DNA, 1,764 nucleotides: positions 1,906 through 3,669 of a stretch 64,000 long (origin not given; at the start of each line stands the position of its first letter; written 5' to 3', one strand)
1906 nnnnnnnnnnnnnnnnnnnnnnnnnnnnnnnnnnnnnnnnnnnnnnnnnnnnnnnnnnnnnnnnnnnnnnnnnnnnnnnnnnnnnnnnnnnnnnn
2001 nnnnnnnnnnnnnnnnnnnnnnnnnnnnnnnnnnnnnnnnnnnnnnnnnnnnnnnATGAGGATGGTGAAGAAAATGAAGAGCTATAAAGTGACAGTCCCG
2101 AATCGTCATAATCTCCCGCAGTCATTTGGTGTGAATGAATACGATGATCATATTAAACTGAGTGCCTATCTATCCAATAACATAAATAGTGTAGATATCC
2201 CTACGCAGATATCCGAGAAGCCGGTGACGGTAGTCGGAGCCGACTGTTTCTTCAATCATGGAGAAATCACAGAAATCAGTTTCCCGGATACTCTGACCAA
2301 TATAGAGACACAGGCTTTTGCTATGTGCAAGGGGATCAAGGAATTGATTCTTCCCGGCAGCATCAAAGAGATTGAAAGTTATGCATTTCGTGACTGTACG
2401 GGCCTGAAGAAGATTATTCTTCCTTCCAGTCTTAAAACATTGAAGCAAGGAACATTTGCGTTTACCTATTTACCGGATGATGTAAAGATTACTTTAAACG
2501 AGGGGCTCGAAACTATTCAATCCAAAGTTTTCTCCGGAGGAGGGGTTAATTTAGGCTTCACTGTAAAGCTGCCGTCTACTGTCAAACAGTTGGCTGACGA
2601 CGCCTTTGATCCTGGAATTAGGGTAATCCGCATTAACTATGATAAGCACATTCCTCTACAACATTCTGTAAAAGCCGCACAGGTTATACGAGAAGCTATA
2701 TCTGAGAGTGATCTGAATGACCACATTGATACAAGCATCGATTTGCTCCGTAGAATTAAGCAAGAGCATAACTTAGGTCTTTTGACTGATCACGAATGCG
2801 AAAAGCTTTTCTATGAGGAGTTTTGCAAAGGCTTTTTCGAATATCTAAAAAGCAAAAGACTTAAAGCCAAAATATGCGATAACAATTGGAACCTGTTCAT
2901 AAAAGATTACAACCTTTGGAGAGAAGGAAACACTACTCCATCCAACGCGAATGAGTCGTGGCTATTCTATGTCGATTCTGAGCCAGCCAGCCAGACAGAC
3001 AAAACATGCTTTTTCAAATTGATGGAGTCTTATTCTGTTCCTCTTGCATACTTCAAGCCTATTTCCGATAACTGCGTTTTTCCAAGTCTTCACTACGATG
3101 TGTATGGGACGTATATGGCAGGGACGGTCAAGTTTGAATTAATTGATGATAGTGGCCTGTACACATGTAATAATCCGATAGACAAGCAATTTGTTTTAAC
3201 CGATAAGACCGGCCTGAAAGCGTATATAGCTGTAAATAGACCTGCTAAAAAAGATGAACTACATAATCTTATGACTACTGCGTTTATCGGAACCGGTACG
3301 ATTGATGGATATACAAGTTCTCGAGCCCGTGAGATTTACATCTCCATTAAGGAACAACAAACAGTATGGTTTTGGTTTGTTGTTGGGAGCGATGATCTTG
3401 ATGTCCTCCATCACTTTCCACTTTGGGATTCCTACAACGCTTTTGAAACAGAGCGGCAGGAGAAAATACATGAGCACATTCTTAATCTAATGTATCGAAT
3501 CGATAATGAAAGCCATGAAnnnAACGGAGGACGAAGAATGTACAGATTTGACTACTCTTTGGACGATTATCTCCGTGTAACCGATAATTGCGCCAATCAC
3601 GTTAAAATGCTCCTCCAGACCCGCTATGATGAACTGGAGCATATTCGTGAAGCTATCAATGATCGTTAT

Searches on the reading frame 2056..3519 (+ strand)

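Call 3: search_protein_families(library=pfam, proteins=[window:2056-3519:+], max_evalue=0.1)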
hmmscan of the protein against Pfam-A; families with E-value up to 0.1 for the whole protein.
window:2056-3519:+ (488 aa): 1 family
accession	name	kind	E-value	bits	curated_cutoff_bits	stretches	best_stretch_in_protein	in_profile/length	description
PF13306.12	LRR_5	-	9.7e-26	90.6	27.7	1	59-185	2-121/127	BspA type Leucine rich repeat region (6 copies)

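Call 4: search_protein_families(library=padloc, proteins=[window:2056-3519:+], max_evalue=0.1)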
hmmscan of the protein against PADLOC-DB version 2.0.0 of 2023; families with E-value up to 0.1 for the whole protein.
window:2056-3519:+ (488 aa): 1 family
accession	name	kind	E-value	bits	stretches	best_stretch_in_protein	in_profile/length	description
PDLC03403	REase_II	-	0.016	12.4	1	36-62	32-58/334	Type II restriction enzyme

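Call 5: search_protein_families(library=ncbifam, proteins=[window:2056-3519:+], max_evalue=0.1)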
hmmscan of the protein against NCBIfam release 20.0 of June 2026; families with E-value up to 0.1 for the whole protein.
window:2056-3519:+ (488 aa): 2 families
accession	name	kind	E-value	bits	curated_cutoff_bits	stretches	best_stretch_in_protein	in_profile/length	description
NF047961.1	adhesin_HupY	equivalog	5.8e-17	61.1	1250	2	57-184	197-318/978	leucine-rich repeat adhesin HupY/LrrG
NF045861.1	glide_Gli349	exception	0.00065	16.4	1750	1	36-114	2667-2744/3169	gliding machinery surface structure protein Gli349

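Call 6: search_protein_families(library=phrogs, proteins=[window:2056-3519:+], max_evalue=0.01)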
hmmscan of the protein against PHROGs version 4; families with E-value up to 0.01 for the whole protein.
window:2056-3519:+ (488 aa): 2 families
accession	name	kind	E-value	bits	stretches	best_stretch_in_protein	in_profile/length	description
phrog_35892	-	unknown function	8.3e-14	51.2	1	55-186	563-690/1181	-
phrog_18805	-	unknown function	2.9e-10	40.6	1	41-159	279-394/457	-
